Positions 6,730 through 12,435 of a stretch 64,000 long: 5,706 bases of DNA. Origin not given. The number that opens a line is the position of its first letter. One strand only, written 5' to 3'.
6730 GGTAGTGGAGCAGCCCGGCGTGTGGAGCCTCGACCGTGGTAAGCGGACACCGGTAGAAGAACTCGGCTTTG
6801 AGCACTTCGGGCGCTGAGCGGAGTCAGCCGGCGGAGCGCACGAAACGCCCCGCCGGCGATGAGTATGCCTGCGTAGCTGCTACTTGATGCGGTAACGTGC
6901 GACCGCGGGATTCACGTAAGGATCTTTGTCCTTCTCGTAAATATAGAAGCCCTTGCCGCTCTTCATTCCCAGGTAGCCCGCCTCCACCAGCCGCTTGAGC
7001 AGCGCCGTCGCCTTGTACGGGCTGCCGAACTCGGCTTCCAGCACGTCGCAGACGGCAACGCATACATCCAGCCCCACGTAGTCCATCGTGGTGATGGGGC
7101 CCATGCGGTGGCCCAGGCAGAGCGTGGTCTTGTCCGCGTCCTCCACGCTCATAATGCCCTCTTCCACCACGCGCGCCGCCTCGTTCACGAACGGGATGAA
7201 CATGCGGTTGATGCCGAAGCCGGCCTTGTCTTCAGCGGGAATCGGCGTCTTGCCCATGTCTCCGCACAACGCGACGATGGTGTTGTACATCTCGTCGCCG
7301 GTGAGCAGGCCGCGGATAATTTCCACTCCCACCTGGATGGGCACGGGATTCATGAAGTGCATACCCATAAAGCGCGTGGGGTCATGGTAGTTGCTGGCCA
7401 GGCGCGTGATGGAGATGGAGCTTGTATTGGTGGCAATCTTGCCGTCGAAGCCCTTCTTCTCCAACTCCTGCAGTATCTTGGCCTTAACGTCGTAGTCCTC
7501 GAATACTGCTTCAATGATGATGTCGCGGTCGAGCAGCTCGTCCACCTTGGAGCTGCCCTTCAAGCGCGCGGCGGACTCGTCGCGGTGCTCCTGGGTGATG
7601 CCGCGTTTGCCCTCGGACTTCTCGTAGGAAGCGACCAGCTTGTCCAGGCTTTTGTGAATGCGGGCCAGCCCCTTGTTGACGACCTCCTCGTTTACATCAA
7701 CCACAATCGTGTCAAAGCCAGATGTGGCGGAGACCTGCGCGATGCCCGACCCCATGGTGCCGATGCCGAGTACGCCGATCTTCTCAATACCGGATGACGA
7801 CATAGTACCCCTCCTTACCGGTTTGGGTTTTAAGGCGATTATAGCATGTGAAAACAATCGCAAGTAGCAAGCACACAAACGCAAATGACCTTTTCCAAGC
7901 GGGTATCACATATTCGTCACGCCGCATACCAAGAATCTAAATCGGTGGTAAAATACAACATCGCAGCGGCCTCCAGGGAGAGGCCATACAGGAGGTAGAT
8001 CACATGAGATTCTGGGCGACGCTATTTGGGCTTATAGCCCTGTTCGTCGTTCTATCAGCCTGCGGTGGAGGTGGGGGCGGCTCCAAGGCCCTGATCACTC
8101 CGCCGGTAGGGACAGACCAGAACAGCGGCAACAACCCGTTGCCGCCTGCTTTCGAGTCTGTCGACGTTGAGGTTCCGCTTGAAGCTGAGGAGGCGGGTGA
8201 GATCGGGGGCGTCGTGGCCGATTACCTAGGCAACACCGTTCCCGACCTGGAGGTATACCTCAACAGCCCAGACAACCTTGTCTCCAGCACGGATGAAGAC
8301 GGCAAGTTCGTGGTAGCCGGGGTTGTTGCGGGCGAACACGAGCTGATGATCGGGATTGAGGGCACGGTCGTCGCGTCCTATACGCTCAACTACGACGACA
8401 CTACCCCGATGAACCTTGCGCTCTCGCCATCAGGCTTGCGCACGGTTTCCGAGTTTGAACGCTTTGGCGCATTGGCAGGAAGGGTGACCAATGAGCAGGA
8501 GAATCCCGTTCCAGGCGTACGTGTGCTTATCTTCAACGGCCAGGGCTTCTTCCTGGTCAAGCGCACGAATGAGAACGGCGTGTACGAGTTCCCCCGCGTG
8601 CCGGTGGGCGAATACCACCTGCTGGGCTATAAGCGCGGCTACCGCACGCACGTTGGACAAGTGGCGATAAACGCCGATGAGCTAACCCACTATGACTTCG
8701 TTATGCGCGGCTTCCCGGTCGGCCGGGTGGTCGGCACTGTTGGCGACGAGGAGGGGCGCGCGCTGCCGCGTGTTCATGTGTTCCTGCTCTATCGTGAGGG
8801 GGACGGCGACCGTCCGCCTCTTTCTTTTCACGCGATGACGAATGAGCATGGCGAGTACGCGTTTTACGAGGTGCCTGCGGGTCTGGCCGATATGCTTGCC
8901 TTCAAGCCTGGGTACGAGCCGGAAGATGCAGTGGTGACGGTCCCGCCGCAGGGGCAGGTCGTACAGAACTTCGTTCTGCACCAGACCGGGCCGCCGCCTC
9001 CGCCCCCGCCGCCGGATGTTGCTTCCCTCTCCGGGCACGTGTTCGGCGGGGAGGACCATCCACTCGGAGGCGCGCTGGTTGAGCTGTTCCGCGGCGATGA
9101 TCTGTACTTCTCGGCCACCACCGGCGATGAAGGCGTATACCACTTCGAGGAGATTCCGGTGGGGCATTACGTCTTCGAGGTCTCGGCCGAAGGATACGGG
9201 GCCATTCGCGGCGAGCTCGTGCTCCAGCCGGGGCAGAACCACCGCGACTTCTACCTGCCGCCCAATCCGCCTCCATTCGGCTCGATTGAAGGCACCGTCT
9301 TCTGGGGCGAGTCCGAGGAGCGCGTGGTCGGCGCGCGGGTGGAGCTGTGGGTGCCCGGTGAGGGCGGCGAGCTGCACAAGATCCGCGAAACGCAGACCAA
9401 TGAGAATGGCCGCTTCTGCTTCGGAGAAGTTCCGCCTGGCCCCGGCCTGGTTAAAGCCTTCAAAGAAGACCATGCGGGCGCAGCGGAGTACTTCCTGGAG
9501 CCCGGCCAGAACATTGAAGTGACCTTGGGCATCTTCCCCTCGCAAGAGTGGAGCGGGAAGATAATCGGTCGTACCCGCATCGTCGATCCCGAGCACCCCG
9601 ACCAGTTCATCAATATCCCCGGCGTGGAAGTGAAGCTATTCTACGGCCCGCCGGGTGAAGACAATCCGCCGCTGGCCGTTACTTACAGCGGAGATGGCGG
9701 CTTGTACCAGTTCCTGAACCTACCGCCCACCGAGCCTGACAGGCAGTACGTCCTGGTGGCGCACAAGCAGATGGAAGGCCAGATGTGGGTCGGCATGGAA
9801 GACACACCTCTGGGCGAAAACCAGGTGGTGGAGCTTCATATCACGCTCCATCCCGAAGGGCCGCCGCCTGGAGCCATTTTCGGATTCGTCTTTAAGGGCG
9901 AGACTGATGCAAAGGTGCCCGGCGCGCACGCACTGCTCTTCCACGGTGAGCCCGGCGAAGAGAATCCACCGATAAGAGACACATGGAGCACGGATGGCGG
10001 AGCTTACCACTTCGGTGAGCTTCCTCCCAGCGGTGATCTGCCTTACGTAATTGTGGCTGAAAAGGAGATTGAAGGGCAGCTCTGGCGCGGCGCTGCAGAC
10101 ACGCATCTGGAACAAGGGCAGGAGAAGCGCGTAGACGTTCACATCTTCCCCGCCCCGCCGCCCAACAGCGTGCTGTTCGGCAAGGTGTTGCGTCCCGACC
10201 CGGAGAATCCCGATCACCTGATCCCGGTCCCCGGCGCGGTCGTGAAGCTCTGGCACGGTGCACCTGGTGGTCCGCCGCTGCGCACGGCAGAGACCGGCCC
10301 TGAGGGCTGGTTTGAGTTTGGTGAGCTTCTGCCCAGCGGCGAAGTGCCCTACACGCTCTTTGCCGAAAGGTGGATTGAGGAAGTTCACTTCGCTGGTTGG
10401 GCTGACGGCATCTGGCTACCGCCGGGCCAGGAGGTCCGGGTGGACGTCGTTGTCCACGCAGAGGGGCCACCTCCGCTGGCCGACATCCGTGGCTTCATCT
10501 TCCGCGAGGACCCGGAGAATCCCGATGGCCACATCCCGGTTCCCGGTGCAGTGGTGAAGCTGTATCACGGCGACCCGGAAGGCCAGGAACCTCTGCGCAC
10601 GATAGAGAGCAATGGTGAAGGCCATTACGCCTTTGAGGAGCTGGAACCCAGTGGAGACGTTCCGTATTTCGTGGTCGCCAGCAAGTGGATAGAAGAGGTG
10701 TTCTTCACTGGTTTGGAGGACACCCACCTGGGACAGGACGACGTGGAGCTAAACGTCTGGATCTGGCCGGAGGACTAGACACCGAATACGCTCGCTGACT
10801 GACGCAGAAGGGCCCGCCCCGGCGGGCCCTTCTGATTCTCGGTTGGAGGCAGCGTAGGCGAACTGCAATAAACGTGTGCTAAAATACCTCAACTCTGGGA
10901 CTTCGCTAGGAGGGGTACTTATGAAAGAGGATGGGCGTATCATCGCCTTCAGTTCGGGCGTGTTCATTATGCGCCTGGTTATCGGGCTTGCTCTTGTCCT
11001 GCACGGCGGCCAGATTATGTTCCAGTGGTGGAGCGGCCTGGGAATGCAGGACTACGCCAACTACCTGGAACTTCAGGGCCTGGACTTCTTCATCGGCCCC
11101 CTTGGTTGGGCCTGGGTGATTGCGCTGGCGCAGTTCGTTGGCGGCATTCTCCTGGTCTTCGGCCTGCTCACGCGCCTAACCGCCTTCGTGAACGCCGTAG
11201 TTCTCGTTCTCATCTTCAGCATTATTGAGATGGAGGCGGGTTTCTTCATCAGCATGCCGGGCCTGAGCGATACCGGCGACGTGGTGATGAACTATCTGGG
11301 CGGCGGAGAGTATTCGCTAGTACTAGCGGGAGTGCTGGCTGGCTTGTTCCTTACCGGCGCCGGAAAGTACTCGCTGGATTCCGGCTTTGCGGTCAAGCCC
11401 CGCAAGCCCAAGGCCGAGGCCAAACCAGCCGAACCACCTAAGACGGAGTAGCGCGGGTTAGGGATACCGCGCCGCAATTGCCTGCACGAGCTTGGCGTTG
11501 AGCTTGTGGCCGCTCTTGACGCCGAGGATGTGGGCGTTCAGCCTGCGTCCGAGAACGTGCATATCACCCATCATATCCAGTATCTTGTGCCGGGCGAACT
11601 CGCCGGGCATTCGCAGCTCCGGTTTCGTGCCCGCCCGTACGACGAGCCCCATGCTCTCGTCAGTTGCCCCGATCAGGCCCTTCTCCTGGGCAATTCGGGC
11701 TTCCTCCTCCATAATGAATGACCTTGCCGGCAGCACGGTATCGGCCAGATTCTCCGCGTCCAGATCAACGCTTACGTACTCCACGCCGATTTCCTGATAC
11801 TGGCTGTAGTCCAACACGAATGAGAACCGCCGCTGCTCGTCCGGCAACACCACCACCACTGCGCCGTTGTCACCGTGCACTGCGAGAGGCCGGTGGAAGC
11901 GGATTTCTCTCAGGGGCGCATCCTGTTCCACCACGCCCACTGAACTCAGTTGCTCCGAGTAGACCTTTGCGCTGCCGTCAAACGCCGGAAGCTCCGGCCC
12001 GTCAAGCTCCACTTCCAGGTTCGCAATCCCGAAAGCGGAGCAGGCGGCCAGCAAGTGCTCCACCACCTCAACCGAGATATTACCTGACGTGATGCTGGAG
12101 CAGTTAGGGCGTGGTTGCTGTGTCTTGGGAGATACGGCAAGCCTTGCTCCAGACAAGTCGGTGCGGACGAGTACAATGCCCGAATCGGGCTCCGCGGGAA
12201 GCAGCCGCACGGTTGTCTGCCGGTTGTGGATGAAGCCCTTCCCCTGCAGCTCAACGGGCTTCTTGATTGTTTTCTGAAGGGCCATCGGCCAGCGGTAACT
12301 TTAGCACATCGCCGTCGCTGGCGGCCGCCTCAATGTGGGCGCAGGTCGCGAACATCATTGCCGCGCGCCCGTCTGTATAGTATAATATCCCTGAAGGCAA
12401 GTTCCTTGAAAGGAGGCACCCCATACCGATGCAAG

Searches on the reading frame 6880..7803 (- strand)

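Call 68: search_protein_families(library=pfam, proteins=[window:6880-7803:-])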
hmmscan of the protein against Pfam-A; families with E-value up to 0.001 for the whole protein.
window:6880-7803:- (307 aa): 3 families
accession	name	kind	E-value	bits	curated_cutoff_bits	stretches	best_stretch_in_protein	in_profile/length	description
PF02737.24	3HCDH_N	-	4.8e-49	167.1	22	1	8-192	1-179/180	3-hydroxyacyl-CoA dehydrogenase, NAD binding domain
PF00725.27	3HCDH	-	8.3e-28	97.2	22.1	1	195-289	1-97/97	3-hydroxyacyl-CoA dehydrogenase, C-terminal domain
PF03446.21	NAD_binding_2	-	4.5e-06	27.2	21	1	8-68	1-43/161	NAD binding domain of 6-phosphogluconate dehydrogenase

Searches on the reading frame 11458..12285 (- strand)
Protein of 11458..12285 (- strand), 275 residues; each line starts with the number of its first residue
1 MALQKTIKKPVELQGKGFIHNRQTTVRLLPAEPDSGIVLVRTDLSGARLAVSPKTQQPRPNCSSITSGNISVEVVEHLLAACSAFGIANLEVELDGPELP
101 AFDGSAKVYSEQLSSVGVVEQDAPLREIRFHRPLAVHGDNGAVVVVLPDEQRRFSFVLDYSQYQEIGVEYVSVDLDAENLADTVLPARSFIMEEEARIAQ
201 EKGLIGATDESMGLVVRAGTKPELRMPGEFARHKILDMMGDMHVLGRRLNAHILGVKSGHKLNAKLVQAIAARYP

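Call 19: search_protein_families(library=pfam, proteins=[window:11458-12285:-])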
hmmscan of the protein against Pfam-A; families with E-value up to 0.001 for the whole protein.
window:11458-12285:- (275 aa): 1 family
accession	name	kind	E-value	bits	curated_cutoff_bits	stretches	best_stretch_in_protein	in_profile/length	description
PF03331.19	LpxC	-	3.2e-69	233.9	27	1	4-271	1-267/268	UDP-3-O-acyl N-acetylglycosamine deacetylase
